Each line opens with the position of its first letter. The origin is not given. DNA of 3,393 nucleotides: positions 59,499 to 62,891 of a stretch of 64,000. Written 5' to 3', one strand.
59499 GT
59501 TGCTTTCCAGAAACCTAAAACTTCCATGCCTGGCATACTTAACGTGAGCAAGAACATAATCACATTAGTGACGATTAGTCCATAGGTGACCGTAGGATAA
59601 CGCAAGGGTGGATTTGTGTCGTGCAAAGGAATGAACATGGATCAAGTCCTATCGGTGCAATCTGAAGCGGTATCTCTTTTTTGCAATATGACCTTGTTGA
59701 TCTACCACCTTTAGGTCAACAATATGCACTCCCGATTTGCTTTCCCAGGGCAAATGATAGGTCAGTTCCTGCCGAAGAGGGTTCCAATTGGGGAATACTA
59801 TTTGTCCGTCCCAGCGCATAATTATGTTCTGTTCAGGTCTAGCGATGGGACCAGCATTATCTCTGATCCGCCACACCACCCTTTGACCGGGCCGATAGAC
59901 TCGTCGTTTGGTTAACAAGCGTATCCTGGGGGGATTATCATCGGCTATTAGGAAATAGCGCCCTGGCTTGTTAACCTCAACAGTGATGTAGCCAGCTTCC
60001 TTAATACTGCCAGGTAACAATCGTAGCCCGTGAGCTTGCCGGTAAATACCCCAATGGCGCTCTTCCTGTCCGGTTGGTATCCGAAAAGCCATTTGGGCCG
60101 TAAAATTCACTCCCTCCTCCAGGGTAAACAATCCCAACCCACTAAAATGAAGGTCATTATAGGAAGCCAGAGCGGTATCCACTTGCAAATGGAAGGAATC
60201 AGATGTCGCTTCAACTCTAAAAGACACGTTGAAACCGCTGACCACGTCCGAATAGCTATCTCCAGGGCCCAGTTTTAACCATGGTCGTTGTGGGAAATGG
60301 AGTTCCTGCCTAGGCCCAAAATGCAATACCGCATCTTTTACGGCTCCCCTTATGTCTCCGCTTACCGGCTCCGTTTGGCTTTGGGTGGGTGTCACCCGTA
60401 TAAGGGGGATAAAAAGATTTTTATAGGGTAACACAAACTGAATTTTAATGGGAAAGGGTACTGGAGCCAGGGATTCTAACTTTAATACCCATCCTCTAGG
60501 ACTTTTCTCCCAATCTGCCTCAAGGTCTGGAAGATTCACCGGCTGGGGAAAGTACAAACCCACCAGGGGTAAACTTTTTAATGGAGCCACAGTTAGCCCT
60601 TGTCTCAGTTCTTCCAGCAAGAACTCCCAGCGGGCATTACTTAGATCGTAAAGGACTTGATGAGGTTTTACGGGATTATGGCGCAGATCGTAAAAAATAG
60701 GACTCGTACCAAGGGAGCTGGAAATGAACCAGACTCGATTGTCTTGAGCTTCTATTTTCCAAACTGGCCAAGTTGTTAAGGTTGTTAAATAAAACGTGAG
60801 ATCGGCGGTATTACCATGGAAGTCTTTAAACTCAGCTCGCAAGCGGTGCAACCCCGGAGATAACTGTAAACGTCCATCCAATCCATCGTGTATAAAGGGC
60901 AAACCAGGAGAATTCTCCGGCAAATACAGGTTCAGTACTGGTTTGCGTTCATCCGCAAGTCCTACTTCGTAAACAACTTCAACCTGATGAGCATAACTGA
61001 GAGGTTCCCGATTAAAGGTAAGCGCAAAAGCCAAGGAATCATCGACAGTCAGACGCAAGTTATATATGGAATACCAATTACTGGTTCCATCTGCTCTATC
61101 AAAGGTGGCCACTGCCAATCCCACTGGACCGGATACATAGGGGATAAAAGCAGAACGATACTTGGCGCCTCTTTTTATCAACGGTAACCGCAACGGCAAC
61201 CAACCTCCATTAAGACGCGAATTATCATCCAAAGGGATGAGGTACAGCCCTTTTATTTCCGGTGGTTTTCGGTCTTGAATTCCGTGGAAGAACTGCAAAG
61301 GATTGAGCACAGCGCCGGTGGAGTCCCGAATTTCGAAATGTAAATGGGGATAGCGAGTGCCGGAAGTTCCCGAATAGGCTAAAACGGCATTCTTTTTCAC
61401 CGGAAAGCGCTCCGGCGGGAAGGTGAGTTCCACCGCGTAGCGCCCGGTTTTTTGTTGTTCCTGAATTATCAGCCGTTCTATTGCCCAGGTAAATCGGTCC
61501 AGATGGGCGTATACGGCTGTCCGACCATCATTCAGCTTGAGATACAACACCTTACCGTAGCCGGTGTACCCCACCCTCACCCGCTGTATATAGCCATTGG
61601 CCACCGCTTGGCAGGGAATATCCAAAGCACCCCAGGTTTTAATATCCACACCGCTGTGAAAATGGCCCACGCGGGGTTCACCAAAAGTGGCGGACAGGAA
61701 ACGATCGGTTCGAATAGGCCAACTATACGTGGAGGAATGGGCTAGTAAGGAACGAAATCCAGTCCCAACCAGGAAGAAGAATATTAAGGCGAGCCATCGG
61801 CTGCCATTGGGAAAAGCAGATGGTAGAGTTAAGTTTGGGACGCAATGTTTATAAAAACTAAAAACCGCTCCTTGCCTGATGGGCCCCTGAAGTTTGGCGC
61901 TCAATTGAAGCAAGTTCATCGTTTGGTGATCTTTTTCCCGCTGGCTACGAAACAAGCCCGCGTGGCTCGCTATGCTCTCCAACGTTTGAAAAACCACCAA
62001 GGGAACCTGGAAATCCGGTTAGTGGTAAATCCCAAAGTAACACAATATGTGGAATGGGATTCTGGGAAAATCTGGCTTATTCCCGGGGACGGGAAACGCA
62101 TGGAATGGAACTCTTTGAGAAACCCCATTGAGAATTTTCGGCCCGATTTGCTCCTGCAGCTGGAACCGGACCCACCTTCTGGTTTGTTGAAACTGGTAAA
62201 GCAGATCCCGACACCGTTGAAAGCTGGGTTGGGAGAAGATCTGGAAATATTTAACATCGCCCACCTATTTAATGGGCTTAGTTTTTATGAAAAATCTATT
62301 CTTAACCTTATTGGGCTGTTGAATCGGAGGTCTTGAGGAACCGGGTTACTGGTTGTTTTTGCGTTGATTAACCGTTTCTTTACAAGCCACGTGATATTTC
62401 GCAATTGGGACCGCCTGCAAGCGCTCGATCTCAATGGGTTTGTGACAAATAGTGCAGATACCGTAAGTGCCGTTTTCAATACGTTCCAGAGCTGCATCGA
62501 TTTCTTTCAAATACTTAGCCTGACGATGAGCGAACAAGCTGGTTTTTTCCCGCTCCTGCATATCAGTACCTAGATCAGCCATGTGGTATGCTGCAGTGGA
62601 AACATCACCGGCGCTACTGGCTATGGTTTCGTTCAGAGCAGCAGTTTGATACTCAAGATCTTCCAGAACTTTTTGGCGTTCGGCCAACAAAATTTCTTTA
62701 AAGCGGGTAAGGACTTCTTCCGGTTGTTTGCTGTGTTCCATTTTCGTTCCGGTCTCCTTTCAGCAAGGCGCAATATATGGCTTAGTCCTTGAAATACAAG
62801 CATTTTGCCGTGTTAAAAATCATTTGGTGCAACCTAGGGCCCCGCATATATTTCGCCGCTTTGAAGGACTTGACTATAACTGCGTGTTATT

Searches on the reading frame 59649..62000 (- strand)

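Call 21: search_protein_families(library=pfam, proteins=[window:59649-62000:-], max_evalue=1)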
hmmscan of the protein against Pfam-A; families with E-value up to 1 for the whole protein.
window:59649-62000:- (783 aa): 1 family
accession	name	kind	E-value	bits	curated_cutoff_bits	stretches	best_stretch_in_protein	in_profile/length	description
PF01551.29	Peptidase_M23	-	3.9e-11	43.4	28.7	2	114-173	2-58/96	Peptidase family M23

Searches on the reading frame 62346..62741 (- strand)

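Call 21: search_protein_families(library=pfam, proteins=[window:62346-62741:-], max_evalue=1)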
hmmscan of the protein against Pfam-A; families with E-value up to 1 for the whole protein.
window:62346-62741:- (131 aa): 5 families
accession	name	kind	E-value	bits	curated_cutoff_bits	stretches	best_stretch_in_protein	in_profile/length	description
PF01258.23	zf-dskA_traR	-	4.9e-08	33.3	24.9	1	91-123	1-33/36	Prokaryotic dksA/traR C4-type zinc finger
PF21157.2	DksA_N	-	0.0057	17.3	27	1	12-88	3-71/71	DnaK suppressor protein DksA, N-terminal domain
PF09866.14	DUF2093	-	0.03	14.1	25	1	88-109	2-23/42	Uncharacterized protein conserved in bacteria (DUF2093)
PF24979.1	Death_EDAR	-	0.086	13.2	27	0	85-111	41-67/74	EDAR death domain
PF21173.2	DksA-like_N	-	0.2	12.2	27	1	56-88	33-65/65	DnaK suppressor protein-like, N-terminal domain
